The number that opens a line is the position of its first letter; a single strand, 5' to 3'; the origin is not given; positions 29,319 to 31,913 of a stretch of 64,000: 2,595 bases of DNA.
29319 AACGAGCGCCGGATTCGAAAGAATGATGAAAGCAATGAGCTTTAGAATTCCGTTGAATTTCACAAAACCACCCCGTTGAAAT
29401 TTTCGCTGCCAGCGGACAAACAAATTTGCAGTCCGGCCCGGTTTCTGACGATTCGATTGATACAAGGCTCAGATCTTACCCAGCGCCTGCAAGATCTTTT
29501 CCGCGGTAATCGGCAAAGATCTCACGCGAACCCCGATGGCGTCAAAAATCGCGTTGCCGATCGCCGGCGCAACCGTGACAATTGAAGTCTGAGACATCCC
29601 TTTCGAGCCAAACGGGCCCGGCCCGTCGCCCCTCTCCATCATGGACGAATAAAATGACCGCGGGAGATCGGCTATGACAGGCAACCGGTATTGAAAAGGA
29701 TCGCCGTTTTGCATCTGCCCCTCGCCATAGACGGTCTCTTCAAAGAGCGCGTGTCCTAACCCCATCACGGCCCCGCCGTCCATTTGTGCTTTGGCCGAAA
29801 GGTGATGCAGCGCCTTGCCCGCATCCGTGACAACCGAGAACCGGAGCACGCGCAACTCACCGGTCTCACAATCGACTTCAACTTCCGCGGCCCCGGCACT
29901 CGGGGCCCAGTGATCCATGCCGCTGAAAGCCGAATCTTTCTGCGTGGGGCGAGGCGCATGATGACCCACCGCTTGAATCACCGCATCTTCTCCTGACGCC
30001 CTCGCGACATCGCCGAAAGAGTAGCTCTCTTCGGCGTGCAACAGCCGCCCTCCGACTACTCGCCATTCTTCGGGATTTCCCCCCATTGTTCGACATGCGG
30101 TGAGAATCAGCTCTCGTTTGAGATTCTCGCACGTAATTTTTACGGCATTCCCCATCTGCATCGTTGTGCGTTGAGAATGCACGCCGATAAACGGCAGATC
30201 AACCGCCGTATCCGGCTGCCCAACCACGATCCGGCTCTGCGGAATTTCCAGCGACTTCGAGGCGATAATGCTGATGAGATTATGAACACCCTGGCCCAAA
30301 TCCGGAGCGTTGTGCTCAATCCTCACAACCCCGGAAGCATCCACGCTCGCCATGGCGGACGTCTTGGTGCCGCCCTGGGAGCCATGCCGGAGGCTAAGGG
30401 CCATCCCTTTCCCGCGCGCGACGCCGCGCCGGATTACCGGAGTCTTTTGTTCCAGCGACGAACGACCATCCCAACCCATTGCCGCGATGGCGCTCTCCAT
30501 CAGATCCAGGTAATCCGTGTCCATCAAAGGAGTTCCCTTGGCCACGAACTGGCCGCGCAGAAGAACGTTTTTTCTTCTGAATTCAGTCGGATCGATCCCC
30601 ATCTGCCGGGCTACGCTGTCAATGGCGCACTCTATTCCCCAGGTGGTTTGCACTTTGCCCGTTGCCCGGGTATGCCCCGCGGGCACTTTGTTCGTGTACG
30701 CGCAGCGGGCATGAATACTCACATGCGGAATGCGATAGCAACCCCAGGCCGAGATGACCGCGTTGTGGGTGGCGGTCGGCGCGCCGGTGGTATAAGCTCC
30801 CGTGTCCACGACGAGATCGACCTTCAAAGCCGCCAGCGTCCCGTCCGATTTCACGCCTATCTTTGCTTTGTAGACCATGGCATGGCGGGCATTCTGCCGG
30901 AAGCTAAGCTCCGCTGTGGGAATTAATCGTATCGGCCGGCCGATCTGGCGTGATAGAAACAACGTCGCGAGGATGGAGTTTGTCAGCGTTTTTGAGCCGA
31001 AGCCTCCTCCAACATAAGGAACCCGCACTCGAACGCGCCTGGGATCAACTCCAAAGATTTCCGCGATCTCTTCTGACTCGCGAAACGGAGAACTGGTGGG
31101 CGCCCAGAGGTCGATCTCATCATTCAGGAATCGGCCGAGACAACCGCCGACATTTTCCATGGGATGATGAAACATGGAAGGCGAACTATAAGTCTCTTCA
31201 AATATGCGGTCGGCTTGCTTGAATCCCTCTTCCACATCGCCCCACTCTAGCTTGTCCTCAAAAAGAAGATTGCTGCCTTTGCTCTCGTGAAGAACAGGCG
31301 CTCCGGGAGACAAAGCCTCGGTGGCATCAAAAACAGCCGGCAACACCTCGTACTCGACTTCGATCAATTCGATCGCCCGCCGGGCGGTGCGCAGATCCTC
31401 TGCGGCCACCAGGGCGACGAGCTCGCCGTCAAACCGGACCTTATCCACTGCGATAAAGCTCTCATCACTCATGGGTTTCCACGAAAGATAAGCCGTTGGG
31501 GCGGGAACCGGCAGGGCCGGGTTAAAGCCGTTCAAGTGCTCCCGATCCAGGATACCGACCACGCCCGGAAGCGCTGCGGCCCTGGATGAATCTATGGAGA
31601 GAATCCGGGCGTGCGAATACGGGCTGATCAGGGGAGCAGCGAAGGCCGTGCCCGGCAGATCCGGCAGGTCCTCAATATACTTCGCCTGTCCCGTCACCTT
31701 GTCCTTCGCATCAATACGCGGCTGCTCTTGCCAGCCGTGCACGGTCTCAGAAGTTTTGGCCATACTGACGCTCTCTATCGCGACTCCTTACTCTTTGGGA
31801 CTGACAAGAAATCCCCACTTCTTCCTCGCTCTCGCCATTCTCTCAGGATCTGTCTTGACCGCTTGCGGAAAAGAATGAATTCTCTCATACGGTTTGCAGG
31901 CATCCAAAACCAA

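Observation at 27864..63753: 36-kb unidirectional array combining Mo-hydroxylases with five decarboxylase candidates: putative heteroaromatic polycarboxylate catabolism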

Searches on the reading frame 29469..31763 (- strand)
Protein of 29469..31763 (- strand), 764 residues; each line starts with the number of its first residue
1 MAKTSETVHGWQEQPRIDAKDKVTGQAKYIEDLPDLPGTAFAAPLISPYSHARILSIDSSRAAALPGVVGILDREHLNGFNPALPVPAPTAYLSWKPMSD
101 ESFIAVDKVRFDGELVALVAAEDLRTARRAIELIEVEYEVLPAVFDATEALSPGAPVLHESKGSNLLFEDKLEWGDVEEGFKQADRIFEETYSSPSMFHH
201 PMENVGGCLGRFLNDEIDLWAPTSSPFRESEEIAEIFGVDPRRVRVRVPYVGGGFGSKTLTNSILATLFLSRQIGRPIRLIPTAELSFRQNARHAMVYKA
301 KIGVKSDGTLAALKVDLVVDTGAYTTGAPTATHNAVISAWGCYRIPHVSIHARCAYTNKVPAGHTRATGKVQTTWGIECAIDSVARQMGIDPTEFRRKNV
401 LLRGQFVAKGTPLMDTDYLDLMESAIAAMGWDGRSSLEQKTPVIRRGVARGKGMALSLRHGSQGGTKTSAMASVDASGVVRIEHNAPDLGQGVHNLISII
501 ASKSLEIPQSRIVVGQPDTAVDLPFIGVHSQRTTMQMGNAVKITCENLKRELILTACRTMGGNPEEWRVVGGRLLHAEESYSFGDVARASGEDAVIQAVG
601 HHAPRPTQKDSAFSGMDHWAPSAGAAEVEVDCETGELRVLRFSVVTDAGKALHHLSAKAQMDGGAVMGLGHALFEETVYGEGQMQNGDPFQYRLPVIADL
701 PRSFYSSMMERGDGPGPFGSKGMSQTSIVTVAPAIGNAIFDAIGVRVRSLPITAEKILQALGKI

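Call 8: search_protein_families(library=pfam, proteins=[window:29469-31763:-], max_evalue=0.00001)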
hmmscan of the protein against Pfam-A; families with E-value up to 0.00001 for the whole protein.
window:29469-31763:- (764 aa): 3 families
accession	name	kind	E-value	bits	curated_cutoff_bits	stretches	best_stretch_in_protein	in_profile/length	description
PF02738.23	MoCoBD_1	-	2.6e-63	213.8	27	1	159-400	2-244/244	Molybdopterin cofactor-binding domain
PF20256.3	MoCoBD_2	-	5.7e-50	170.8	27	1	427-701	4-283/283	Molybdopterin cofactor-binding domain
PF01315.27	Ald_Xan_dh_C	-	1.2e-22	80.8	31.3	1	24-142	1-110/110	Aldehyde oxidase and xanthine dehydrogenase, a/b hammerhead domain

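Call 12: search_protein_families(library=ncbifam, proteins=[window:29469-31763:-], max_evalue=0.00001)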
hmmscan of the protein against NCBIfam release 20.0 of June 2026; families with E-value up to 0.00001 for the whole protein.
window:29469-31763:- (764 aa): 13 families
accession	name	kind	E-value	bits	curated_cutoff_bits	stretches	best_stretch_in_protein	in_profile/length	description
TIGR03194.1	4hydrxCoA_A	equivalog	1.3e-127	427.2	994.55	1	15-761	2-746/746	4-hydroxybenzoyl-CoA reductase subunit alpha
NF043082.1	XdhA_XDHase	equivalog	1.3e-116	390.6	780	1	13-761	4-752/758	xanthine dehydrogenase subunit XdhA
NF007426.0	PRK09970.1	equivalog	2.2e-109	366.6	916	1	15-760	11-754/761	xanthine dehydrogenase molybdenum-binding subunit XdhA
NF041018.1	glyceraldDH_alpha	equivalog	2.9e-109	366.5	790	1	15-758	8-741/741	glyceraldehyde dehydrogenase subunit alpha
TIGR03196.1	pucD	equivalog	1.2e-106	357.9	783.65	1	16-757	9-754/763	xanthine dehydrogenase subunit D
NF041671.1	peri_hyde_PaoC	equivalog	7.3e-82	275.9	1180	1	13-763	21-733/735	aldehyde oxidoreductase molybdenum-binding subunit PaoC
TIGR03313.1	Se_sel_red_Mo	hypoth_equivalog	4.6e-81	272.8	1101.9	2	173-763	360-951/951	molybdopterin-dependent oxidoreductase Mo/Fe-S-binding subunit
TIGR03311.1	Se_dep_XDH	equivalog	7e-80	269.2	830.45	2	13-561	165-687/848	selenium-dependent xanthine dehydrogenase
NF045668.1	pterin_aldehy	equivalog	3.4e-75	253.8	1100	1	13-761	178-904/905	molybdopterin-dependent aldehyde oxidoreductase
NF040766.1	CODH_aero_grp5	exception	1.1e-74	252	950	1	16-757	11-781/785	aerobic carbon-monoxide dehydrogenase large subunit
TIGR02965.1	xanthine_xdhB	equivalog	6.7e-70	236.2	849.5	1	18-760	9-753/758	xanthine dehydrogenase molybdopterin binding subunit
TIGR02416.1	CO_dehy_Mo_lg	equivalog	1.8e-57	195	991.15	1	23-757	6-767/770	aerobic carbon-monoxide dehydrogenase large subunit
TIGR02969.1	mam_aldehyde_ox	subfamily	3.2e-50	170.7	1912.3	1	22-744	588-1280/1330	aldehyde oxidase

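Call 63: find_related_loci(query=window:29469-31763:-, collection=metagenome_contigs, flank=10000)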
Query window:29469-31763:- (764 aa) in metagenome_contigs; peptide patterns used: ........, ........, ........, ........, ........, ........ (x = any residue, [..] = any of these).
88 stretches matched a pattern; 51 encode a relative of the query (tblastn E <= 1e-3); 51 distinct loci.
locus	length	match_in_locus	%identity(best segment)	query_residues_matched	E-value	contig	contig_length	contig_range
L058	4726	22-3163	73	12-764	0e+0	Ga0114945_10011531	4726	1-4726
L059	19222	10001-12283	72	3-764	0e+0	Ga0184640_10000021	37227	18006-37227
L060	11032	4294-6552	71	12-764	0e+0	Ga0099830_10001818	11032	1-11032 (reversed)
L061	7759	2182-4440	71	12-764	0e+0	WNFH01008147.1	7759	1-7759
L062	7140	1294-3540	73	16-764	0e+0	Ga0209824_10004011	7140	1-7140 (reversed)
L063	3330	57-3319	71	6-764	0e+0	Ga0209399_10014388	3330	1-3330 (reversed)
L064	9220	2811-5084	68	5-764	0e+0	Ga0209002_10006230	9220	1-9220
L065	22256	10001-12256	70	8-764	0e+0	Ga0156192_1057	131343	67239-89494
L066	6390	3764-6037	68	5-764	0e+0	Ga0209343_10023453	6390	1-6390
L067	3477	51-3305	70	12-764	0e+0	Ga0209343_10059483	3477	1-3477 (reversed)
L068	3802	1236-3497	69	8-764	0e+0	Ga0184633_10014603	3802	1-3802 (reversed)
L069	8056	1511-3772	70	11-764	0e+0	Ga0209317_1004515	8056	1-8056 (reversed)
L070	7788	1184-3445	67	11-764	0e+0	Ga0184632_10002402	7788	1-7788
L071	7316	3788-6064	68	6-764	0e+0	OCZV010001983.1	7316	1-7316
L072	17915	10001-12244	69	11-764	0e+0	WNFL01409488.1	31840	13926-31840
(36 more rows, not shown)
